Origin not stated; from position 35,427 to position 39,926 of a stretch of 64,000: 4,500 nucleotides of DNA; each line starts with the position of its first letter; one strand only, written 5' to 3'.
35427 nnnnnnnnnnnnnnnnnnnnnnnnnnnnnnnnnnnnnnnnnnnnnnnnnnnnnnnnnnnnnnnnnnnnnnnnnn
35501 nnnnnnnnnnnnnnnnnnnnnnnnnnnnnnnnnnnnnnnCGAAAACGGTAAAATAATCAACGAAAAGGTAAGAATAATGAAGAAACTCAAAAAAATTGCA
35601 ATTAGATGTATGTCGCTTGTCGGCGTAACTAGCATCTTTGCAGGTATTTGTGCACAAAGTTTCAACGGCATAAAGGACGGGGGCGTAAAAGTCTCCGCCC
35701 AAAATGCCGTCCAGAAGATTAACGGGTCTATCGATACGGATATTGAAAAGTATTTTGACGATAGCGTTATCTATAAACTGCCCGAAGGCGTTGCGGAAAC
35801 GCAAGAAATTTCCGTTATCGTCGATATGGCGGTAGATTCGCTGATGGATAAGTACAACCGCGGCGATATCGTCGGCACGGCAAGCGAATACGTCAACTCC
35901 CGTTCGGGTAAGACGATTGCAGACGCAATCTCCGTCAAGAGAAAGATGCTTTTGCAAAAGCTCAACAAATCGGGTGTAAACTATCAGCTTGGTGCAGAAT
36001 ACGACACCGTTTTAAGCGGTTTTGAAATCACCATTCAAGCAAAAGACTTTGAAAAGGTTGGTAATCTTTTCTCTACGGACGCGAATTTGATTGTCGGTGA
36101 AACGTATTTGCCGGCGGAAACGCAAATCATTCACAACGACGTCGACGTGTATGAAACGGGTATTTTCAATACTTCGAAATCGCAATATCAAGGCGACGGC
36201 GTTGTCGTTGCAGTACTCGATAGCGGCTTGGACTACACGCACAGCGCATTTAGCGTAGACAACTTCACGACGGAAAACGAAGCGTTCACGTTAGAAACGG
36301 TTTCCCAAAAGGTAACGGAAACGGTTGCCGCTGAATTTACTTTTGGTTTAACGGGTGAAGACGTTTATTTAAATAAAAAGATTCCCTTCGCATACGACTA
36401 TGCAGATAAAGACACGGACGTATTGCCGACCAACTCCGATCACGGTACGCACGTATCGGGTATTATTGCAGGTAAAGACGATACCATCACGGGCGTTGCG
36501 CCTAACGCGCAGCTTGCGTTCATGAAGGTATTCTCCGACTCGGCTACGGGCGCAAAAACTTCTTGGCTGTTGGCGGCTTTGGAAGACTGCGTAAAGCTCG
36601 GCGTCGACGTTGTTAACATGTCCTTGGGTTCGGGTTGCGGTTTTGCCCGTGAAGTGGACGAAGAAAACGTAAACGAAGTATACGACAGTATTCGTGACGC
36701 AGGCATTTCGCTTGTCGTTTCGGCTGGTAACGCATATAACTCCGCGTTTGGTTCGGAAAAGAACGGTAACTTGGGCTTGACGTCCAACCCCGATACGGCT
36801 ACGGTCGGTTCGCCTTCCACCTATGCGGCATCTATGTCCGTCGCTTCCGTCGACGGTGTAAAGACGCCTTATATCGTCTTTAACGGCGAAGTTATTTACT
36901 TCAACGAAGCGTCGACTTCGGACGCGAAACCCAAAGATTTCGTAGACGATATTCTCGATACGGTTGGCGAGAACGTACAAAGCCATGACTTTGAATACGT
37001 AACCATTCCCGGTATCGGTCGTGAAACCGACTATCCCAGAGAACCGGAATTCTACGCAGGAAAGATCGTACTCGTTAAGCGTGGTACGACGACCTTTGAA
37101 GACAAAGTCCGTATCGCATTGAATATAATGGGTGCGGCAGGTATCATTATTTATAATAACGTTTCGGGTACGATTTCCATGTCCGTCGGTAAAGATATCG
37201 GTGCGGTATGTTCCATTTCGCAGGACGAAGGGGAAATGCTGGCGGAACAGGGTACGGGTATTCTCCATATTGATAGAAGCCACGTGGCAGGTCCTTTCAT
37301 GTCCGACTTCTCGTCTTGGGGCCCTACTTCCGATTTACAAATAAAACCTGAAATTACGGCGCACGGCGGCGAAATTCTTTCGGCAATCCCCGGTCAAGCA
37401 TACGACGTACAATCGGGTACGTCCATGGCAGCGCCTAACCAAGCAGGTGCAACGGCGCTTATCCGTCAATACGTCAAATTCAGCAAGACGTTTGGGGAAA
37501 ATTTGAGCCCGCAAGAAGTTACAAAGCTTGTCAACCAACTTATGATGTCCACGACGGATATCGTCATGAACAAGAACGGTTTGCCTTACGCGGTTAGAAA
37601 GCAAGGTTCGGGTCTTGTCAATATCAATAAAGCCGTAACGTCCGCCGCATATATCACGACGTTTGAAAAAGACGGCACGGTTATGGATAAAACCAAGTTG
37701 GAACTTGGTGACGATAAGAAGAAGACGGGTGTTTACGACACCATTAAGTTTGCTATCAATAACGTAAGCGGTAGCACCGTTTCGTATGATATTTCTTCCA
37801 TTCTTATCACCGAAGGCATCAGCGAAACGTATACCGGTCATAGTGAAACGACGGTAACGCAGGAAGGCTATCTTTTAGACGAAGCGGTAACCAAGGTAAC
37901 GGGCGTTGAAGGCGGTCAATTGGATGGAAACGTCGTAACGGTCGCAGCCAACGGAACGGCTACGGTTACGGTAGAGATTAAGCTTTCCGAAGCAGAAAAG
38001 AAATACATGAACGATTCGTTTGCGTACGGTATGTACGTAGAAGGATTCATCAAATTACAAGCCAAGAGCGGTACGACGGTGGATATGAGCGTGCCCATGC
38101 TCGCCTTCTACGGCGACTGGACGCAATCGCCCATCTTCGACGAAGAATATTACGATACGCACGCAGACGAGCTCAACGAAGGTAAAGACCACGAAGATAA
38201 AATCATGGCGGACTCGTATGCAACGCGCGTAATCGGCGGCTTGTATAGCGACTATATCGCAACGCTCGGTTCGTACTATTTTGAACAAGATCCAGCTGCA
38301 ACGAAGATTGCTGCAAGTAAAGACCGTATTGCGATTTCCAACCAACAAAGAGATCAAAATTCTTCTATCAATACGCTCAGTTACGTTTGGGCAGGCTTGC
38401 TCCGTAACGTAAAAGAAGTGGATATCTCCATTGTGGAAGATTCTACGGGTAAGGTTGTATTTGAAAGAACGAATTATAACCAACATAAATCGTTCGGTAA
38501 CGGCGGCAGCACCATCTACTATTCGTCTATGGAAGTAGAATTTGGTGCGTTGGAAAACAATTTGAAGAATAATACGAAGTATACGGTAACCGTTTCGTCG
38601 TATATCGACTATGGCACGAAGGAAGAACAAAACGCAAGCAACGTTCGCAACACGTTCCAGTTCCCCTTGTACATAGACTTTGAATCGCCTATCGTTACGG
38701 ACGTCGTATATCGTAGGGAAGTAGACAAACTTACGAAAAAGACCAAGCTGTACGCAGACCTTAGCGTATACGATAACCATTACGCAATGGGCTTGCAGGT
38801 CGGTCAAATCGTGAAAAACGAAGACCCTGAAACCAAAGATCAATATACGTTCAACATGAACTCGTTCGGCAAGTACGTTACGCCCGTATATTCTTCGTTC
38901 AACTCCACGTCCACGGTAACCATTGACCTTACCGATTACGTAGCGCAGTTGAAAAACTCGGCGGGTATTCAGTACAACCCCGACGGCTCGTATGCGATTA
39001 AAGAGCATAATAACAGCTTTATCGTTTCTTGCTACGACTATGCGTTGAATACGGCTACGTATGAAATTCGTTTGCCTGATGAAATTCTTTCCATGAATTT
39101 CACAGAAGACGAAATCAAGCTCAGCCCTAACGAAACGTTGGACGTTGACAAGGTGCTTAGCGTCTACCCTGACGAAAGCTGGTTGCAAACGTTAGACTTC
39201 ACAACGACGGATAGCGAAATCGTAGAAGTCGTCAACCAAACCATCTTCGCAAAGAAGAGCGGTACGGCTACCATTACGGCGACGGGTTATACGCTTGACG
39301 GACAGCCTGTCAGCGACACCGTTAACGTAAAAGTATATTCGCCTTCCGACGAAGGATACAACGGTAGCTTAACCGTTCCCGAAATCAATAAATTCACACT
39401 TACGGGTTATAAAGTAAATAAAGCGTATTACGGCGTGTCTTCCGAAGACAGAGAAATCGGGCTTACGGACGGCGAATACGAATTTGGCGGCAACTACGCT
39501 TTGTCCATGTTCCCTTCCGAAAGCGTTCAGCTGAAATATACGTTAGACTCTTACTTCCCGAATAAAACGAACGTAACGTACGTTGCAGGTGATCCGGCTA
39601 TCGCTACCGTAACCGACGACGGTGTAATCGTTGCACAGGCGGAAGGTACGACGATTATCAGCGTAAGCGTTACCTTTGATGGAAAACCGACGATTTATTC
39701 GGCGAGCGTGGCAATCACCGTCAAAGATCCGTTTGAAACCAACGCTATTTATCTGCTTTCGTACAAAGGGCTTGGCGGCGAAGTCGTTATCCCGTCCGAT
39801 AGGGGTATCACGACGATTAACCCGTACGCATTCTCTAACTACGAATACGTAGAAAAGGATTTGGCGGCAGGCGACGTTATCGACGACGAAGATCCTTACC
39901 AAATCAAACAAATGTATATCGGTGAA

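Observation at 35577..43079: Chimeric S8 cell-envelope protease fused to Big_2 domains, an LRR array and a C-terminal TM anchor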

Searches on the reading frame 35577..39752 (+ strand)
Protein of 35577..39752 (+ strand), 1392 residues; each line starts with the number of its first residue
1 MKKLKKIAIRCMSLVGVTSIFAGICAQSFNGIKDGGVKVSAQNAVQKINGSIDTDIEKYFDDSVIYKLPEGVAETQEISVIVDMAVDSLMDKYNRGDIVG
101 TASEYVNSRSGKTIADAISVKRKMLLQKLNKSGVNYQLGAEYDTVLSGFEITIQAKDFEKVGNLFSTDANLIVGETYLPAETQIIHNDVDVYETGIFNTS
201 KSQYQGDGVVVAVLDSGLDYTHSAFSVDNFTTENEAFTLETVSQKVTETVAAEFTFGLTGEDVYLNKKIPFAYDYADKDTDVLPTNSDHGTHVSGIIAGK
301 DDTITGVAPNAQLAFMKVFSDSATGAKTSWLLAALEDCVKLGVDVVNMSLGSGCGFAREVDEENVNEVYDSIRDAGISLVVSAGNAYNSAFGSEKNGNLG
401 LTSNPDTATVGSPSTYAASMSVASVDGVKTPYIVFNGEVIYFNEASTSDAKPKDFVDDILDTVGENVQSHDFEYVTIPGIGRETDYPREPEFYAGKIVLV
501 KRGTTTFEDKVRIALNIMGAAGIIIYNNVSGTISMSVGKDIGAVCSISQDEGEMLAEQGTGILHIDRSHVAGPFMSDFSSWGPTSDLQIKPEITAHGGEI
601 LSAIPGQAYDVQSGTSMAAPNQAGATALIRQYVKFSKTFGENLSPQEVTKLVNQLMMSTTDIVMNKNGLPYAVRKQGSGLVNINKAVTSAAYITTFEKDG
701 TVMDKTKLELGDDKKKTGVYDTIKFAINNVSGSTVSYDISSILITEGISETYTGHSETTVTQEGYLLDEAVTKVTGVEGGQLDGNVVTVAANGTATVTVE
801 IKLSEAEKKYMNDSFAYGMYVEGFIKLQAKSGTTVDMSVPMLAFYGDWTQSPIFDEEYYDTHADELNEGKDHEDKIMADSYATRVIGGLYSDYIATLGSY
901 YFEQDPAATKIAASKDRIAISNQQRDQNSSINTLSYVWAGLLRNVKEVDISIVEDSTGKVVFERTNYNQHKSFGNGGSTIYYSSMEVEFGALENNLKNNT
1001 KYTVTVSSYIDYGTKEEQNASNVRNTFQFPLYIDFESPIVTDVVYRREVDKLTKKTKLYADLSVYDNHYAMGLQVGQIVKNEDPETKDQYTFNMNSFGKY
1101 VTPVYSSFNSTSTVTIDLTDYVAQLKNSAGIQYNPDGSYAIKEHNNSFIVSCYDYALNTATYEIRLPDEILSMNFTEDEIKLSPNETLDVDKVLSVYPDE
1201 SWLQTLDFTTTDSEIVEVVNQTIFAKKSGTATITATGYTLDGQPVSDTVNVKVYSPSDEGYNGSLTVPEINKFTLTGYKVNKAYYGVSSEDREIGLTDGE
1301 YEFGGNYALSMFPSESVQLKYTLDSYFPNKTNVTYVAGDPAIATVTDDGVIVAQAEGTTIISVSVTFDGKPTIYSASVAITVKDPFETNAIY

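Call 14: search_solved_structures(query=window:35577-39752:+, max_evalue=0.001)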
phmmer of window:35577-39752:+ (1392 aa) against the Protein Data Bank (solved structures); distinct sequences matched with E-value up to 0.001: 116 (the best 60 are shown).
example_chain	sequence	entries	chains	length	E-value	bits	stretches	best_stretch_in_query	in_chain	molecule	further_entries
7edd_A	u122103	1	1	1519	1.8e-65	224.5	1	202-860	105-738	C5a peptidase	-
5xya_A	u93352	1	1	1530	2.7e-60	207.3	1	280-860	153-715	Chemokine protease C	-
5xyr_A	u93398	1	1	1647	3.7e-60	206.9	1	279-860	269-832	Chemokine protease C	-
6vjb_A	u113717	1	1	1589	3.7e-59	203.6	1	279-860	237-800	Putative cell envelope proteinase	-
5xxz_A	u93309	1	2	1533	9.8e-59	202.2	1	279-860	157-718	Chemokine protease C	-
31mr_B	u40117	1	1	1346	5e-58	199.8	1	280-860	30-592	Cell envelope proteinase A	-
3eif_A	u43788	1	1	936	5.7e-49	169.8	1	203-708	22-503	C5a peptidase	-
7yzx_A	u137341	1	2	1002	1.1e-48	168.9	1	202-708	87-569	C5a peptidase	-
7bj3_A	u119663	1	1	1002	2.7e-48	167.6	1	202-708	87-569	C5a peptidase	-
1xf1_A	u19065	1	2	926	9.1e-48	165.8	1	204-707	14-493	C5a peptidase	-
8bty_A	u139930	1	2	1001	3.7e-47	163.8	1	202-707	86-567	C5a peptidase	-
7xr8_A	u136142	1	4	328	4.1e-16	61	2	279-354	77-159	Major intracellular serine protease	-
1s01_A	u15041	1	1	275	6.8e-16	60.2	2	273-391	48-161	Subtilisin BPN'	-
1sbi_A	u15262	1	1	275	1.3e-15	59.3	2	273-391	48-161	SUBTILISIN 8397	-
1sbh_A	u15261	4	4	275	3.3e-15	58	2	273-392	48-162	SUBTILISIN 8397+1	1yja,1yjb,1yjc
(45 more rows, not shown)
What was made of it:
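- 37740..38099 (+): fn3_5 domain (aa 722-841), followed by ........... PDB alignments extend to aa 860 (call 14).
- On Cell-envelope proteinase clade (lactocepin / C5a peptidase type): PDB alignments to ScpA and SpyCEP run to aa 860 (call 14).
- Closest known: Streptococcal C5a peptidase. Same: They are the closest solved structures, with E 1.8e-65 to 9e-48 over the S8, PA and Fn3 region (aa ~200-860, call 14).
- Solved relatives are C5a peptidase, SpyCEP and CspA, with E 1.8e-65 to 9e-48 over about 500-660 residues (call 14). The best solved relatives are C5a peptidase, SpyCEP and CspA (call 14).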

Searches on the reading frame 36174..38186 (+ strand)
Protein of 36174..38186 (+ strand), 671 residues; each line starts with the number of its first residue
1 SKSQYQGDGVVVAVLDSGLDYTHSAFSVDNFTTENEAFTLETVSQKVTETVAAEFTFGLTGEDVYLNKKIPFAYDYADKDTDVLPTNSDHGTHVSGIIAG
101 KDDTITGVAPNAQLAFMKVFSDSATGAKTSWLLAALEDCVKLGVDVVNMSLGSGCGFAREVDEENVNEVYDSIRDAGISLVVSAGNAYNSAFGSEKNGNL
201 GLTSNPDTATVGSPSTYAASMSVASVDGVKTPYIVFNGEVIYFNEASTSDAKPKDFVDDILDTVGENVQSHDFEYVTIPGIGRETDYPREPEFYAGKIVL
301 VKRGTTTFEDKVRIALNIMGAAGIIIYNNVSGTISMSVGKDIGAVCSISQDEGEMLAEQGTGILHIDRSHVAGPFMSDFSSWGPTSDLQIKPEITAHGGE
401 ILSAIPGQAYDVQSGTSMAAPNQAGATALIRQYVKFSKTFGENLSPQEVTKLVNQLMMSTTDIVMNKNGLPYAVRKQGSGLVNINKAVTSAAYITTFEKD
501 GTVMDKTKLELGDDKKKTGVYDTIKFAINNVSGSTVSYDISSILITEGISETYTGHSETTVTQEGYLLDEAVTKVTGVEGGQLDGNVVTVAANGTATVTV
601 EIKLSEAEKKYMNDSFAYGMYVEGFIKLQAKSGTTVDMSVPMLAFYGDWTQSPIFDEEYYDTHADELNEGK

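Call 34: search_protein_representatives(protein=window:36174-38186:+)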
Query: 671 residues. Proteins with E-value up to 0.001 (for the whole library): 30046; up to 1e-10: 6009; up to 1e-30: 2438. The best 150 are listed.
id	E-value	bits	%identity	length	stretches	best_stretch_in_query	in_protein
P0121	4.0e-290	980.2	67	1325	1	1-669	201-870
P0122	3.0e-289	977.2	69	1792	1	1-670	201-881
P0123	2.3e-283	957.8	68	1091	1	4-670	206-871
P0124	3.1e-264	894.6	64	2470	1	3-670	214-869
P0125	2.2e-252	855.5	64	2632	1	1-670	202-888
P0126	4.5e-251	851.2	64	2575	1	4-669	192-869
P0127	9.3e-251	850.1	62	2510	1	3-670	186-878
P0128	1.6e-243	826.2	60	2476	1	2-670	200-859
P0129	3.2e-230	782.3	58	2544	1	5-669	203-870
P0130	2.3e-229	779.4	62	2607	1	1-669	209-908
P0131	3.7e-229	778.8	58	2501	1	2-671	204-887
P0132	1.2e-228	777.1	55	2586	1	4-669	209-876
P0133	2.3e-228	776.1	56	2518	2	2-668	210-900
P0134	1.2e-227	773.8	58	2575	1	2-670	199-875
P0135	2.0e-227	773.0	56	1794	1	4-669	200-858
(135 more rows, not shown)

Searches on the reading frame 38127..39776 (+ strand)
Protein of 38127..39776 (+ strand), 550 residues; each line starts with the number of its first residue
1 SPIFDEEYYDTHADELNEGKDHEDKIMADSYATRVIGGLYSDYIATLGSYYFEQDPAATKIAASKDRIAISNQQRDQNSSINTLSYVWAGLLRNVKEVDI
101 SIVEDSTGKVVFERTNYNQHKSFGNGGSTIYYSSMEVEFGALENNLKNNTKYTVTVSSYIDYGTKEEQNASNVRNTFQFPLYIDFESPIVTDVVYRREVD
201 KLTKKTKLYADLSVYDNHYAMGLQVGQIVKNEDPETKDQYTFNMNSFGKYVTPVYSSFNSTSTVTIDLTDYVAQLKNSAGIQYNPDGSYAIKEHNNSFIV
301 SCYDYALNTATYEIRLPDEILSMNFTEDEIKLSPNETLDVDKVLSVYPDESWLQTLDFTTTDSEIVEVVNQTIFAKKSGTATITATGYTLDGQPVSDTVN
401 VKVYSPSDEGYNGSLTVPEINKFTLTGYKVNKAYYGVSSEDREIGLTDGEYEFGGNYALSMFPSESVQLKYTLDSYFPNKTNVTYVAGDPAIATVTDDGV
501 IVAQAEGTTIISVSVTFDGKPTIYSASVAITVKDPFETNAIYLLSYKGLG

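Call 50: predict_structure(alignment_id=A2)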
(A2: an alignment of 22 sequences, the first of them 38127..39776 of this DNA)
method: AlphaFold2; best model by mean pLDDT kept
length: 550 residues; sequences in the alignment: 22
mean_pLDDT: 68.8   pTM: 0.43
mean pLDDT of the five models: 68.8, 68.3, 68.0, 67.9, 63.3
residues with pLDDT >= 90: 60; 70-90: 255; 50-70: 133; < 50: 102
segments of 3 or more residues with pLDDT < 50: 1-64, 76-79, 89-91, 121-131, 201-204, 437-439, 539-550
pLDDT, mean of each block of 10 residues (from residue 1): 22 30 32 30 27 30 53 55 58 63 86 76 42 62 73 75 59 61 71 73 61 73 79 61 71 66 80 74 79 79 69 74 84 87 75 71 85 86 83 82 88 76 84 62 74 81 90 78 91 92 92 89 88 66 38
secondary structure, 60 per line:
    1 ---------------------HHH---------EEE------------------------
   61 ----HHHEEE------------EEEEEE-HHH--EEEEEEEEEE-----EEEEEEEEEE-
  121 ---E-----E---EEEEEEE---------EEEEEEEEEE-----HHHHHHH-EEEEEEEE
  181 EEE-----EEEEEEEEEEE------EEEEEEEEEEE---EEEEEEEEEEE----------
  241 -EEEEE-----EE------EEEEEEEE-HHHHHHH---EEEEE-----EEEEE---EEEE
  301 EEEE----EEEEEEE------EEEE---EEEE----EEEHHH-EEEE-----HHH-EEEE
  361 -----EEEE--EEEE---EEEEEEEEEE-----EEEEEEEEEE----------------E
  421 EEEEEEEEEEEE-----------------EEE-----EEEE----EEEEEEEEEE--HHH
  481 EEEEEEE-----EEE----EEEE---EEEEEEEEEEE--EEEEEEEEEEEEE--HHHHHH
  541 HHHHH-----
elements in order: E34-36 E68-70 E83-88 E95-104 E110-119 E134-140 E150-159 H165-171 E173-183 E189-199 E206-216 E220-230 E242-246 E260-267 H269-275 E279-283 E289-293 E297-304 E309-315 E322-325 E329-332 E337-339 E344-347 E357-360 E366-369 E372-375 E379-388 E394-403 E420-432 E450-452 E458-461 E466-475 E481-487 E493-495 E500-503 E507-517 E520-532 H535-545
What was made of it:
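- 38127..39086 (+): String of about three Ig/Fn3-like beta-sandwich domains (aa 851-1170). The first 64 residues are low-confidence (call 50).
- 39087..39731 (+): Two Big_2-like domains (aa 1171-1385). AlphaFold2 pLDDT about 75-92 (call 50).
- On Big_2 (PF02368): AlphaFold2 shows two beta-sandwiches (call 50).
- Checked: However, an AlphaFold2 model shows two beta-sandwich domains at aa ~1170-1382 (pLDDT about 75-92, call 50).
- Five Ig-like domains already provide reach (call 50).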

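Call 53: fold_search(model_id=the predicted structure, library=pdb)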
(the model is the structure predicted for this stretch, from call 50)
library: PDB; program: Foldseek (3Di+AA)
matches with E <= 10: 1600; with E <= 0.001: 122
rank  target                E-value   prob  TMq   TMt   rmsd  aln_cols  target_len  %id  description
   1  9g93_J                1.4e-10  1.00  0.17  0.27  13.8       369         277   12  CryoET structure of the in vitro grown Bacillus anthracis Sap S-layer (released 2024-12-18)
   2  9g93_G                1.9e-10  1.00  0.17  0.26  13.8       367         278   12  CryoET structure of the in vitro grown Bacillus anthracis Sap S-layer (released 2024-12-18)
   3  7r5k_10               7.8e-10  1.00  0.14  0.06  31.8       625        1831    9  Human nuclear pore complex (constricted) (released 2022-06-22)
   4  9g93_A                1.0e-09  1.00  0.17  0.16  24.8       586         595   11  CryoET structure of the in vitro grown Bacillus anthracis Sap S-layer (released 2024-12-18)
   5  9g93_I                1.9e-09  1.00  0.17  0.22  13.8       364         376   12  CryoET structure of the in vitro grown Bacillus anthracis Sap S-layer (released 2024-12-18)
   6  6qx4_A                3.4e-09  1.00  0.15  0.14  31.0       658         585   10  Structure of the Bacillus anthracis Sap S-layer assembly domain (released 2019-07-31)
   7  5erd_A                4.5e-09  1.00  0.15  0.15  25.0       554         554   12  Crystal structure of human Desmoglein-2 ectodomain (released 2016-06-22)
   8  5erp_B                4.5e-09  1.00  0.14  0.17  26.1       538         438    9  Crystal structure of human Desmocollin-2 ectodomain fragment EC2-5 (released 2016-06-15)
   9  5v5x_B                4.5e-09  1.00  0.14  0.17  37.9       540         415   11  Protocadherin gammaB7 EC3-6 cis-dimer structure (released 2017-11-01)
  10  8opr_A                5.3e-09  1.00  0.18  0.16  17.0       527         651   11  Structure of the EA1 surface layer of Bacillus anthracis (released 2023-11-08)
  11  4uic                  2.6e-08  1.00  0.15  0.12  22.7       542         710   12  Crystal structure of the S-layer protein rSbsC(31-844) (released 2016-04-13)
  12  5erp_A                2.9e-08  1.00  0.13  0.16  27.0       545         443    9  Crystal structure of human Desmocollin-2 ectodomain fragment EC2-5 (released 2016-06-15)
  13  4uj6                  3.5e-08  1.00  0.16  0.13  22.2       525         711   14  Structure of surface layer protein SbsC, domains 1-6 (released 2016-04-27)
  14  5j5j_A                5.1e-08  1.00  0.15  0.15  23.9       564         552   11  Crystal structure of a chimera of human Desmocollin-2 EC1 and human Desmoglein-2 EC2-EC5 (released 2016-06-22)
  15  4aq1_A                8.7e-08  1.00  0.14  0.12  25.4       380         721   14  Structure of the SbsB S-layer protein of Geobacillus stearothermophilus PV72p2 in complex with nanobody KB6 (released 2012-06-13)
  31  5xyr                  1.9e-06  1.00  0.26  0.12  28.0       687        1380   12  Crystal structure of a serine protease from Streptococcus species (released 2018-08-08)
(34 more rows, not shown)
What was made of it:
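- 38127..39086 (+): Foldseek matches S-layer, cadherin and SpyCEP Ig strings (call 53).
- Closest known: Streptococcal C5a peptidase. Same: The Ig-like string shows its highest query TM-score, 0.26, to SpyCEP 5xyr (call 53).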
